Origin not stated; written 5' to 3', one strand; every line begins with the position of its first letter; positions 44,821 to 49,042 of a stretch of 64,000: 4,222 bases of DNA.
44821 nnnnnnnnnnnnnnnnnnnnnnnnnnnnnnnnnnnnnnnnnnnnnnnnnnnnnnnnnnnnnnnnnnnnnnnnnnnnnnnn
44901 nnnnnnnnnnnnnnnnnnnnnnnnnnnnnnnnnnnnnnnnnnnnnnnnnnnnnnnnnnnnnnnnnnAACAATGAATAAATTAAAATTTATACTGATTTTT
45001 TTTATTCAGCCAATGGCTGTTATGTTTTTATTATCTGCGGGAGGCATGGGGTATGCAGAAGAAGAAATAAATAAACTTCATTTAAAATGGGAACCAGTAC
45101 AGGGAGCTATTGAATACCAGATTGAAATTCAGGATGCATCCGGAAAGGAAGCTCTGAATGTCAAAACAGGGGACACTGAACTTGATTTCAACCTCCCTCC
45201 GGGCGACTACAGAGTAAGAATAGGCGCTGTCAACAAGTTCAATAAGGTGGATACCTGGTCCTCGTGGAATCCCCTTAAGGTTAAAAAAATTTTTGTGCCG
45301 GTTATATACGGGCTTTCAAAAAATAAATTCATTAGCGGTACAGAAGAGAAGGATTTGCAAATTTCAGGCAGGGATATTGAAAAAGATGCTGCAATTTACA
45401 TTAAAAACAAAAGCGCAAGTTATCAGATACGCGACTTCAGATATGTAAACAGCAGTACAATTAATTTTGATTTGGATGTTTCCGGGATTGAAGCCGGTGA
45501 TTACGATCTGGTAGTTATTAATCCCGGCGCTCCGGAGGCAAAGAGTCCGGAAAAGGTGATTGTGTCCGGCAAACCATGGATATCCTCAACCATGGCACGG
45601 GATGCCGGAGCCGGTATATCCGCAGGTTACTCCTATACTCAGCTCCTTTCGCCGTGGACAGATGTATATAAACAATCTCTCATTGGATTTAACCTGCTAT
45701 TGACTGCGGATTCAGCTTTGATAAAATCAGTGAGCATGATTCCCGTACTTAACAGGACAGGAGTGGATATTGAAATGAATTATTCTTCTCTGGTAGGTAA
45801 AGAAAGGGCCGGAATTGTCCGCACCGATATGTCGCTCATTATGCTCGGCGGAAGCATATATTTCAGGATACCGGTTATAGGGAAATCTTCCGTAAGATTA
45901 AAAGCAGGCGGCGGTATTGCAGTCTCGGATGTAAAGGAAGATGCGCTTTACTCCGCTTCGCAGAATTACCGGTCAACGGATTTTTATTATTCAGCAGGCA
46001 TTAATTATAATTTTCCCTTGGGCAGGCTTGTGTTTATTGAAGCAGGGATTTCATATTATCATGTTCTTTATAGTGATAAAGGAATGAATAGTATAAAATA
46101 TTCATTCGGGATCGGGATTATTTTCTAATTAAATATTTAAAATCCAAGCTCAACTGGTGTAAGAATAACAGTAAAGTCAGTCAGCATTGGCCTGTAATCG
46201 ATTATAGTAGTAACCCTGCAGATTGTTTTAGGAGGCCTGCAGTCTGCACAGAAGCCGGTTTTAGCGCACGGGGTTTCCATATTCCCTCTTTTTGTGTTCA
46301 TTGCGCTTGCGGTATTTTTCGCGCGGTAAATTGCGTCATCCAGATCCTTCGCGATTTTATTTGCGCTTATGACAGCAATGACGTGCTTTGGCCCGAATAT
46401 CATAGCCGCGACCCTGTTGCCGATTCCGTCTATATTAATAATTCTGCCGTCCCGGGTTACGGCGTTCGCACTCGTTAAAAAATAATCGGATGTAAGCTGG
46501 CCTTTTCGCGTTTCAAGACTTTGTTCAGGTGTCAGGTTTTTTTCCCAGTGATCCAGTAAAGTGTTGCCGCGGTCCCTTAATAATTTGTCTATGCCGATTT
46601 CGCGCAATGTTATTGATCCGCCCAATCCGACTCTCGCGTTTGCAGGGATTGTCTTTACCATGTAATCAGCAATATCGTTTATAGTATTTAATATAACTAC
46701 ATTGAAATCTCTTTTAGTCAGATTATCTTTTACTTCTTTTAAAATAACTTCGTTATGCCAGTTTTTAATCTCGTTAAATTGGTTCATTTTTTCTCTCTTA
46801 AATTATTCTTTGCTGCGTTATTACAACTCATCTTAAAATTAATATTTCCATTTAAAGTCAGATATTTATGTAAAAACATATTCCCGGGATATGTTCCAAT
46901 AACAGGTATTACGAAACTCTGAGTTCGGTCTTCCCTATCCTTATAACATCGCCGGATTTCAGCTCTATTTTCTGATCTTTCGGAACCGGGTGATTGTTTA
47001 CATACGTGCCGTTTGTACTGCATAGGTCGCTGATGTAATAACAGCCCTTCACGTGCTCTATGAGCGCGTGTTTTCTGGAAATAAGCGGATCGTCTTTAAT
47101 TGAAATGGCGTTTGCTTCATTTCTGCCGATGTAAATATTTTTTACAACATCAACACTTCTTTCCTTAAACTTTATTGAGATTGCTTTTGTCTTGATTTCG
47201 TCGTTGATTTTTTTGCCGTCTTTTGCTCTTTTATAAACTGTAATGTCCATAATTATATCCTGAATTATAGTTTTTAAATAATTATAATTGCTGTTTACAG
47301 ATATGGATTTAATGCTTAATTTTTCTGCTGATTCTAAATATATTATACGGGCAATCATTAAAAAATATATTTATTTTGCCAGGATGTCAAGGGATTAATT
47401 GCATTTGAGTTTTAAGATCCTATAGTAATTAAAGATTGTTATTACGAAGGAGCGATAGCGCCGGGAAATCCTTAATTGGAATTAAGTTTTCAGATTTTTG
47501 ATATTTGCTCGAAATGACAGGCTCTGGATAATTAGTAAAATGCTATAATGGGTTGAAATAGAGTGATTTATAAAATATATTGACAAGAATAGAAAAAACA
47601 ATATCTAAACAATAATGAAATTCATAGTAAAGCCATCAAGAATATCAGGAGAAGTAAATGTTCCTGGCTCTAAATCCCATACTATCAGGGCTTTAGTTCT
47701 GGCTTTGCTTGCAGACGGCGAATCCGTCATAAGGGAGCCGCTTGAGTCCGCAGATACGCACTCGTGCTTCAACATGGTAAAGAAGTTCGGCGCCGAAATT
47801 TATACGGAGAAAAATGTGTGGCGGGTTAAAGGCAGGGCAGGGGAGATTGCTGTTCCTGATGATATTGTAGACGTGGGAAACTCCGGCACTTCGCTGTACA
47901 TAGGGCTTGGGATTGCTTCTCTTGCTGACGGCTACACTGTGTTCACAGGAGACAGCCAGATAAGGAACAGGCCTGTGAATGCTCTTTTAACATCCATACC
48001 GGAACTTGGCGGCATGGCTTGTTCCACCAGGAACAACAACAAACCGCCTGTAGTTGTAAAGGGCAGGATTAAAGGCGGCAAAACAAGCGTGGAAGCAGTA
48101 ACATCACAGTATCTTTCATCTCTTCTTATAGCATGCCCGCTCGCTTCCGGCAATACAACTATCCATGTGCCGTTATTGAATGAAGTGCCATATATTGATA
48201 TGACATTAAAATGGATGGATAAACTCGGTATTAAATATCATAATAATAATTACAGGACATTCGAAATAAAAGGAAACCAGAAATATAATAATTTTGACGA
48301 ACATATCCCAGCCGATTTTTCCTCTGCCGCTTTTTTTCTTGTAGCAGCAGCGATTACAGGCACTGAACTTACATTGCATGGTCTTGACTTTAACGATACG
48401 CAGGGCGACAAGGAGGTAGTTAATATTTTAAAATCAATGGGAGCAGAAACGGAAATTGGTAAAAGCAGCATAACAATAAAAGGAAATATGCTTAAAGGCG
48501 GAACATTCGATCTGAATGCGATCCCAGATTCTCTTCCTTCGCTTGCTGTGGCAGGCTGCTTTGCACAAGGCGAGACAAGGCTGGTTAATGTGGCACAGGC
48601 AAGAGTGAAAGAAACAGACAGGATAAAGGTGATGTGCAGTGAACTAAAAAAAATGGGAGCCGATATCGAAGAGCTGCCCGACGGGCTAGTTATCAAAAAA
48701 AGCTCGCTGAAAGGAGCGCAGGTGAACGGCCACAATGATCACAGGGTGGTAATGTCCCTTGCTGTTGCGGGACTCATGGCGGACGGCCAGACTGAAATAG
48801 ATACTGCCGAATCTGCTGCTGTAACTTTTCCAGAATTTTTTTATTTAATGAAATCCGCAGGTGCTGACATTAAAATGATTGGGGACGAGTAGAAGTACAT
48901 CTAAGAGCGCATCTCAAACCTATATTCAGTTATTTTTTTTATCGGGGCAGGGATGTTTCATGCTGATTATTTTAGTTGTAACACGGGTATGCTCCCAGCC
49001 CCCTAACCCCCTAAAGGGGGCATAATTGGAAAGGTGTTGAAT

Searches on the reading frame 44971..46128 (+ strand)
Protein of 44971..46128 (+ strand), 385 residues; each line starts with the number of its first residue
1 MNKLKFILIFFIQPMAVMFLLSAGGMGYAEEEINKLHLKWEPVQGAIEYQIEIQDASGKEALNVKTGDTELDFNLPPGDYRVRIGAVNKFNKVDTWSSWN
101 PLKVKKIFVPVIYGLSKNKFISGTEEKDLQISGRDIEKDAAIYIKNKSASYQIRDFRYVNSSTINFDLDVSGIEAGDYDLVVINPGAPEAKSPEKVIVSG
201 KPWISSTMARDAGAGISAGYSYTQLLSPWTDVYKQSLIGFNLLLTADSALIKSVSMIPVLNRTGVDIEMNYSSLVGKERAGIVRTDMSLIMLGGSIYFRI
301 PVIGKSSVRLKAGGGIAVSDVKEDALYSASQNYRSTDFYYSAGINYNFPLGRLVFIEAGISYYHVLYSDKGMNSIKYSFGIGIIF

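Call 26: search_protein_families(library=pfam, proteins=[window:44971-46128:+], max_evalue=0.001)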
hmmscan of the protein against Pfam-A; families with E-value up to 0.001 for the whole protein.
window:44971-46128:+ (385 aa): 1 family
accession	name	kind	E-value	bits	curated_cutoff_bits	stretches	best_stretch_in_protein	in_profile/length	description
PF13505.12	OMP_b-brl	-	7.7e-06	26.6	28.7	1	263-381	58-171/175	Outer membrane protein beta-barrel domain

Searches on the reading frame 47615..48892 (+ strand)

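Call 79: search_protein_families(library=pfam, proteins=[window:47615-48892:+], max_evalue=0.00001)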
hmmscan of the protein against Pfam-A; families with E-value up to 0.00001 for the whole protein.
window:47615-48892:+ (425 aa): 1 family
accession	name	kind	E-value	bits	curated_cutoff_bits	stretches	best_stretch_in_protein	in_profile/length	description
PF00275.25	EPSP_synthase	-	4.2e-116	388.5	22.8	1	6-409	3-414/417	EPSP synthase (3-phosphoshikimate 1-carboxyvinyltransferase)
